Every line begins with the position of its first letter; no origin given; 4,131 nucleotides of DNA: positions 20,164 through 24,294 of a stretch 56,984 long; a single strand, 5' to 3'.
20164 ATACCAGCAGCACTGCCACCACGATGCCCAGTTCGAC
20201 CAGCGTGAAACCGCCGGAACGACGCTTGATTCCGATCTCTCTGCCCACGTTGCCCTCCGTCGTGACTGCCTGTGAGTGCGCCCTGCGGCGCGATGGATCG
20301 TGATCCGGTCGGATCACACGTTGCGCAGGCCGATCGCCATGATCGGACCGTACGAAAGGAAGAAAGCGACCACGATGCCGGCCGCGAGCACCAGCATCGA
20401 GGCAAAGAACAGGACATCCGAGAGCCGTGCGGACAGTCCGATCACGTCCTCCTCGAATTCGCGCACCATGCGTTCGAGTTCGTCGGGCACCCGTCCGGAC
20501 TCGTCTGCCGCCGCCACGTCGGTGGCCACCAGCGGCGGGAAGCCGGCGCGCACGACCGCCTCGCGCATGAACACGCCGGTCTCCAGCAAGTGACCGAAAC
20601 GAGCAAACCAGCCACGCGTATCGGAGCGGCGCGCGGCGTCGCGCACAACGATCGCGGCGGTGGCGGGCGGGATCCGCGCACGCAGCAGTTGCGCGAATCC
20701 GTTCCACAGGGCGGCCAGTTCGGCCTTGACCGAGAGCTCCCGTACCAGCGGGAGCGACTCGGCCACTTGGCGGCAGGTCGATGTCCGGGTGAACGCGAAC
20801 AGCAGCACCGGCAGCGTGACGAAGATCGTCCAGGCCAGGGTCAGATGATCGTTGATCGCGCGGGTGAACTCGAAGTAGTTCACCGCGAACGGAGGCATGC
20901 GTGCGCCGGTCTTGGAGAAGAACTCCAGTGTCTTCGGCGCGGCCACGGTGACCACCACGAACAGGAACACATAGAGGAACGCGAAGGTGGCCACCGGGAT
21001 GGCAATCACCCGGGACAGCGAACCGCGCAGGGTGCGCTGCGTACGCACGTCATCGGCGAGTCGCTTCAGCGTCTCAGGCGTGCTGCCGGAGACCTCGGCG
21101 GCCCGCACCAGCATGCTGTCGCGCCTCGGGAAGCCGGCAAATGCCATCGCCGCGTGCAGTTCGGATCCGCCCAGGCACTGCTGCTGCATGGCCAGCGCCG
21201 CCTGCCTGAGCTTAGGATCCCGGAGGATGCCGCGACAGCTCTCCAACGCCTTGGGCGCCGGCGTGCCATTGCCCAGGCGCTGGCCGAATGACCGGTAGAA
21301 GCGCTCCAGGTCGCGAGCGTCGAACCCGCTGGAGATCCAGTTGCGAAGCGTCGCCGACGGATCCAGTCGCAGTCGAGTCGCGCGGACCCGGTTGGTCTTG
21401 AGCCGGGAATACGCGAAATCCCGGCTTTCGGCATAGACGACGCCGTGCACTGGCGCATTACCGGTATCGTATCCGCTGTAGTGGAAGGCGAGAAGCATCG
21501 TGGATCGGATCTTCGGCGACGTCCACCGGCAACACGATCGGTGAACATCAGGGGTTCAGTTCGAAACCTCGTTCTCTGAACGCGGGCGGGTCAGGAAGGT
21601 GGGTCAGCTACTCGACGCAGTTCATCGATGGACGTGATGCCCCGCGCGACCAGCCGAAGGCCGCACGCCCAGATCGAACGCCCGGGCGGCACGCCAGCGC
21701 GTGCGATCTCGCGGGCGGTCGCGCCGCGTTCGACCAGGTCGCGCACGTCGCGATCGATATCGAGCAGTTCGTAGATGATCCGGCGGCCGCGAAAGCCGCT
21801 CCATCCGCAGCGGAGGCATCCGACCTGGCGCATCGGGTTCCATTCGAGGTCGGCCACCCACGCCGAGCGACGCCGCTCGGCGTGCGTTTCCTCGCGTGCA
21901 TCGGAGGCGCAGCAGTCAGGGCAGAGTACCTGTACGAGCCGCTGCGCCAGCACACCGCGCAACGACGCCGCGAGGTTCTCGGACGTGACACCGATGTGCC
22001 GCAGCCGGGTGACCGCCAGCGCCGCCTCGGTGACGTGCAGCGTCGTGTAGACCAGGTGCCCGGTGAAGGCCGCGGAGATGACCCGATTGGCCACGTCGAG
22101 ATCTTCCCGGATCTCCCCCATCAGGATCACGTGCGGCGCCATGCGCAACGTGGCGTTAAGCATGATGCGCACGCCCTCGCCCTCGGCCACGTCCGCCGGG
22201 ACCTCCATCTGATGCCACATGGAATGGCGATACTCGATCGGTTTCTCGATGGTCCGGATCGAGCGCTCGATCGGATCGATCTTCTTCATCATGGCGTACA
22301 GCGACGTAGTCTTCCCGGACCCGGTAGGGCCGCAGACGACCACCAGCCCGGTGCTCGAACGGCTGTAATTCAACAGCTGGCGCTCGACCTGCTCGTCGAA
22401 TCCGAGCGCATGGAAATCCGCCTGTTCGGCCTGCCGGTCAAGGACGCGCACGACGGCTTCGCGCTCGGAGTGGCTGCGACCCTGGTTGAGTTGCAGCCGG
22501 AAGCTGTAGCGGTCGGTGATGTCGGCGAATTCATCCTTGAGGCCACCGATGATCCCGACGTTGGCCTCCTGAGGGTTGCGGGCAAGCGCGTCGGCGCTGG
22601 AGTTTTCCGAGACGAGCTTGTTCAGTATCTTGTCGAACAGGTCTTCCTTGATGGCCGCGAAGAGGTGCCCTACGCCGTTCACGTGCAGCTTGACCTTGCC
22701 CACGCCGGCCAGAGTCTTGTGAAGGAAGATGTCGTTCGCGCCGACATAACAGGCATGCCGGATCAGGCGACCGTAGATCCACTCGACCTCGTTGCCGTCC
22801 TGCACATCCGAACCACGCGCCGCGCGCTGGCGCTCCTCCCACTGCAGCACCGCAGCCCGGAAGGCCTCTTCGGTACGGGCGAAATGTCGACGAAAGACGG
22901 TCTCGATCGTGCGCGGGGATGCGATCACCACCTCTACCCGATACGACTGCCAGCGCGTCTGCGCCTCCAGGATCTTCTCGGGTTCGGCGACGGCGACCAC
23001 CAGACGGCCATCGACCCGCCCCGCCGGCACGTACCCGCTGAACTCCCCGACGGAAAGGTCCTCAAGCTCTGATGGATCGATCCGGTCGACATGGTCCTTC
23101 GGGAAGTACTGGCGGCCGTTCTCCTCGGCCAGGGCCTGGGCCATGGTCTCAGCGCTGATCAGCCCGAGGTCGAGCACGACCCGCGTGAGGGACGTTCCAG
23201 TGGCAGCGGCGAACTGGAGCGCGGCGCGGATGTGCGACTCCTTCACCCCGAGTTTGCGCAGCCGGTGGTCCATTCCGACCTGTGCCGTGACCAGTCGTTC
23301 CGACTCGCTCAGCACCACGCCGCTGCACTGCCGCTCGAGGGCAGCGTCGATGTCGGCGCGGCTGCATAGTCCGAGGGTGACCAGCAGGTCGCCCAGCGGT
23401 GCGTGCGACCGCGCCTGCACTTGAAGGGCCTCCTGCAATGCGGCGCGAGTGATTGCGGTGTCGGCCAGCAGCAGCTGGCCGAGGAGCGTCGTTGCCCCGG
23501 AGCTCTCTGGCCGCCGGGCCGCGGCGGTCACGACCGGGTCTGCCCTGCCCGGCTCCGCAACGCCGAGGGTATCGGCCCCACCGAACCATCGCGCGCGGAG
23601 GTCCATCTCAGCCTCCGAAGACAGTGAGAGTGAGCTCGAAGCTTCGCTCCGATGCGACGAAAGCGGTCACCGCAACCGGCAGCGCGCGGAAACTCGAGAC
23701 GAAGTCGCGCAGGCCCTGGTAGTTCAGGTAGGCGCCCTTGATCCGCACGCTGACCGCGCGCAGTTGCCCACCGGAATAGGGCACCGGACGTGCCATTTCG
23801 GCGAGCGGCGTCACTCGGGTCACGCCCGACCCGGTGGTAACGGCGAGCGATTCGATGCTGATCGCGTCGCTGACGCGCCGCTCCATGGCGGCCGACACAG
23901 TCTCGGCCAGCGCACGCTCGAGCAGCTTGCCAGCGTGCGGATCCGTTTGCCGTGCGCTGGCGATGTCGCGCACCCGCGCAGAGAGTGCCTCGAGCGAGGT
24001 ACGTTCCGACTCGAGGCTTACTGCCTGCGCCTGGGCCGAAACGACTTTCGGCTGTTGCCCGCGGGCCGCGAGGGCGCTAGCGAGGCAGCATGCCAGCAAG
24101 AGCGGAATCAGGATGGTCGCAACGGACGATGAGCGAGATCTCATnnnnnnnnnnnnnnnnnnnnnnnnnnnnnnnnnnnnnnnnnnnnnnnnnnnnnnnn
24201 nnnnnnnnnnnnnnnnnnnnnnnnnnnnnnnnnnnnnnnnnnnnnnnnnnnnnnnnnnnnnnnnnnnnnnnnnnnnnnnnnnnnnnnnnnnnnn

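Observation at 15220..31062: One operon fusing a VirB8-VirB9-VirB10 secretion core (plus VirB1-like SLT) to a complete type IV pilus/T2SS-like machine, with no T4SS ATPases, VirB6, coupling protein or relaxase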

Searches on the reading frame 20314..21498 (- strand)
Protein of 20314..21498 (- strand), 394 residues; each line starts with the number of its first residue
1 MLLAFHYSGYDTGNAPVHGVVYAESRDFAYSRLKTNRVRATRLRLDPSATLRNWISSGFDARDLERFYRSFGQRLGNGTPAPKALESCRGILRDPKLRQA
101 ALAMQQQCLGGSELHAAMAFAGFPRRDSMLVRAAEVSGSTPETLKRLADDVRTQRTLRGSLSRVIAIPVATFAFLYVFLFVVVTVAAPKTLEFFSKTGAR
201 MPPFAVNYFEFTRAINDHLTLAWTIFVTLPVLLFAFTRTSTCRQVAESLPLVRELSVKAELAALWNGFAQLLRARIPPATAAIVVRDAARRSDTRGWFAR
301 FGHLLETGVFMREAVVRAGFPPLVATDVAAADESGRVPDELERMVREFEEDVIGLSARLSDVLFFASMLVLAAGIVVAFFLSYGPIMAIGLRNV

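Call 5: search_protein_families(library=pfam, proteins=[window:20314-21498:-], max_evalue=0.01)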
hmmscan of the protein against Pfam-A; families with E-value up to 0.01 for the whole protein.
window:20314-21498:- (394 aa): 1 family
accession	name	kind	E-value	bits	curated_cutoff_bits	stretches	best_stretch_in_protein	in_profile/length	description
PF00482.28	T2SSF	-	6.4e-22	78.3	25.2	2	67-186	1-123/125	Type II secretion system (T2SS), protein F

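Call 7: search_protein_families(library=ncbifam, proteins=[window:20314-21498:-], max_evalue=0.01)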
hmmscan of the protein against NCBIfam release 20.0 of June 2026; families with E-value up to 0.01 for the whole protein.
window:20314-21498:- (394 aa): 6 families
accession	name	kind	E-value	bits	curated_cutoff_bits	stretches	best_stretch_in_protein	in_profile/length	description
TIGR02120.1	GspF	equivalog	6e-23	81.7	424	1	5-380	1-386/401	type II secretion system inner membrane protein GspF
NF041012.2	T4P_ComGB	equivalog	2.2e-13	50.3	240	1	95-255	32-195/332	competence type IV pilus assembly protein ComGB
NF047826.1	T3SSXpsF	equivalog_domain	2.3e-13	49.7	650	1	48-376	51-386/405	type II secretion system protein XpsF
NF007861.0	PRK10573.1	equivalog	7.8e-12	44.9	401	1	6-389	8-394/401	protein transport protein HofC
NF052607.1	T4PiliAsmPilCThrm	equivalog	1e-11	44.6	700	1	63-381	67-395/406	type IV pilus assembly protein PilC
NF052606.1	T4PiliAsmPilCMyx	equivalog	2.9e-07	29.7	700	1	27-389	44-414/419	type IV pilus assembly protein PilC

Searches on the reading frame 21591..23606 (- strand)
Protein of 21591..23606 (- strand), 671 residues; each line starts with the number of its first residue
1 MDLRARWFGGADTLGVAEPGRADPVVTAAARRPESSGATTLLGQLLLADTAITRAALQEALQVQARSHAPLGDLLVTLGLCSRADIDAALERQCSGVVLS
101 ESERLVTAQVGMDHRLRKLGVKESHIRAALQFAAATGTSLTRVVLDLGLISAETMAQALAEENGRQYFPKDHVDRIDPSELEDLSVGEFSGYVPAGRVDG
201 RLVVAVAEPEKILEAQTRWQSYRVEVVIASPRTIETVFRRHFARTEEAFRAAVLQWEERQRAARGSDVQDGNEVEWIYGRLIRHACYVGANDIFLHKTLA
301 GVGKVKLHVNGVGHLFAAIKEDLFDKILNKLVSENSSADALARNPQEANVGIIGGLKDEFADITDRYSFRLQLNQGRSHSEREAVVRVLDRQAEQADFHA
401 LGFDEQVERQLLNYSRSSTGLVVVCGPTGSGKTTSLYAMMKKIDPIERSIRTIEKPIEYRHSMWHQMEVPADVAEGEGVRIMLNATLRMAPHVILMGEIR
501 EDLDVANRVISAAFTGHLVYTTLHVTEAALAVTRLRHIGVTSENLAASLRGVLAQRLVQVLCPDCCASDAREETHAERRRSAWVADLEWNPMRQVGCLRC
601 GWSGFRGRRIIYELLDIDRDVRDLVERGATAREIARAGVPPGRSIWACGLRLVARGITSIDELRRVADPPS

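Call 4: search_protein_families(library=pfam, proteins=[window:21591-23606:-], max_evalue=0.01)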
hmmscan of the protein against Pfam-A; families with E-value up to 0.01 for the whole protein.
window:21591-23606:- (671 aa): 6 families
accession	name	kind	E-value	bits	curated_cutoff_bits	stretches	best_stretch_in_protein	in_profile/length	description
PF00437.27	T2SSE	-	2.1e-67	227.8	24.9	1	274-665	8-370/370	Type II/IV secretion system protein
PF05157.20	MshEN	-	4.1e-07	30.3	23.1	1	192-247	31-89/90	MshEN domain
PF00005.33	ABC_tran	-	0.0014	19.7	25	1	420-459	12-51/137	ABC transporter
PF13401.12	AAA_22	-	0.0026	18.5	27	1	417-444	3-30/130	AAA domain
PF10415.14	FumaraseC_C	-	0.003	18.4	32.5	0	132-160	20-48/54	Fumarase C C-terminus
PF13476.12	AAA_23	-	0.0081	17.3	27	0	418-439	18-39/201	AAA domain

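Call 6: search_protein_families(library=ncbifam, proteins=[window:21591-23606:-], max_evalue=0.01)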
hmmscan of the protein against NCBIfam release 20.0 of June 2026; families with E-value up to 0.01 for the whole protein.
window:21591-23606:- (671 aa): 24 families
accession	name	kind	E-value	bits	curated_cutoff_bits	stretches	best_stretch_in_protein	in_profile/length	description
TIGR02533.1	type_II_gspE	equivalog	1.2e-68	231.9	630.25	1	199-666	21-485/486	type II secretion system ATPase GspE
TIGR02538.1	type_IV_pilB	equivalog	5.4e-67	226.7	675.65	1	121-667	12-562/564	type IV-A pilus assembly ATPase PilB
NF053534.1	T4PilAsmATPsTfpB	equivalog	1.6e-62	211.7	850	1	232-667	164-582/584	type IV pilus assembly ATPase TfpB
NF007755.0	PRK10436.1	equivalog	4.2e-58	197.1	617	1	208-667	37-459/465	type II secretion system protein GspE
NF041000.1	ATPase_ComGA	equivalog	4.2e-43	147.3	300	1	281-559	3-266/267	competence type IV pilus ATPase ComGA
TIGR01420.1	pilT_fam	subfamily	7.3e-33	114.2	319.1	1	281-559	5-269/343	PilT/PilU family type 4a pilus ATPase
TIGR02525.1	plasmid_TraJ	equivalog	7.5e-20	71.2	368.3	1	345-562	77-298/372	plasmid transfer ATPase TraJ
NF053729.1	c-di-GMP_motif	domain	1.4e-18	66.4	38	2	42-93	2-53/53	cyclic di-GMP-binding domain-containing protein, MshE-related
TIGR02524.1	dot_icm_DotB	equivalog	9.5e-15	54.6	463.3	1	417-545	132-266/358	Dot/Icm type IV secretion system ATPase DotB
TIGR02788.1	VirB11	equivalog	1.2e-12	47.5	249.95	1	412-543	137-270/308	P-type DNA transfer ATPase VirB11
NF058587.1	archaellum_moto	equivalog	1.3e-12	47.3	550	1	422-535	278-393/527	archaellum flagellar ATPase motor FlaI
TIGR03819.1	heli_sec_ATPase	hypoth_equivalog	2e-10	40.4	373.15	1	399-543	158-305/340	TadA family conjugal transfer-associated ATPase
NF010425.0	PRK13851.1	equivalog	7.2e-10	38.3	461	1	404-538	147-283/344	type IV secretion system protein VirB11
NF012033.0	PRK15489.1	equivalog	1.7e-09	36.4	537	2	121-240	503-625/703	glycosyl transferase family protein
TIGR02782.1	TrbB_P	equivalog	3.7e-09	36.3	304.55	1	419-538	136-255/303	P-type conjugative transfer ATPase TrbB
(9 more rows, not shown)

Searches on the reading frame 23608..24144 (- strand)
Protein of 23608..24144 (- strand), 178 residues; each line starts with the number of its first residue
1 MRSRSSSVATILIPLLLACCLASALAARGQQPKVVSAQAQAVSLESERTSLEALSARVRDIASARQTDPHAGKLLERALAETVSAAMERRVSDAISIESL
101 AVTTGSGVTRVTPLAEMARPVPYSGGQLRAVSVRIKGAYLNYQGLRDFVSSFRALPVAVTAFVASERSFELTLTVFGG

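Call 4: search_protein_families(library=pfam, proteins=[window:23608-24144:-], max_evalue=0.01)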
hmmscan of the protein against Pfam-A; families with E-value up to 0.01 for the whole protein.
window:23608-24144:- (178 aa): 0 families

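Call 6: search_protein_families(library=ncbifam, proteins=[window:23608-24144:-], max_evalue=0.01)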
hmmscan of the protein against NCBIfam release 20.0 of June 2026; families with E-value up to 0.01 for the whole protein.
window:23608-24144:- (178 aa): 0 families

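Call 21: search_protein_families(library=pfam, proteins=[window:23608-24144:-], max_evalue=10)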
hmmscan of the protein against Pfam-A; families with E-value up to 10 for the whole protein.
window:23608-24144:- (178 aa): 1 family
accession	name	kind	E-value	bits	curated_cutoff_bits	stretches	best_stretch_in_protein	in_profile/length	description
PF22350.2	Int_EF-hand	-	0.11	13.1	29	1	79-101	15-37/37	Internalin, EF-hand domain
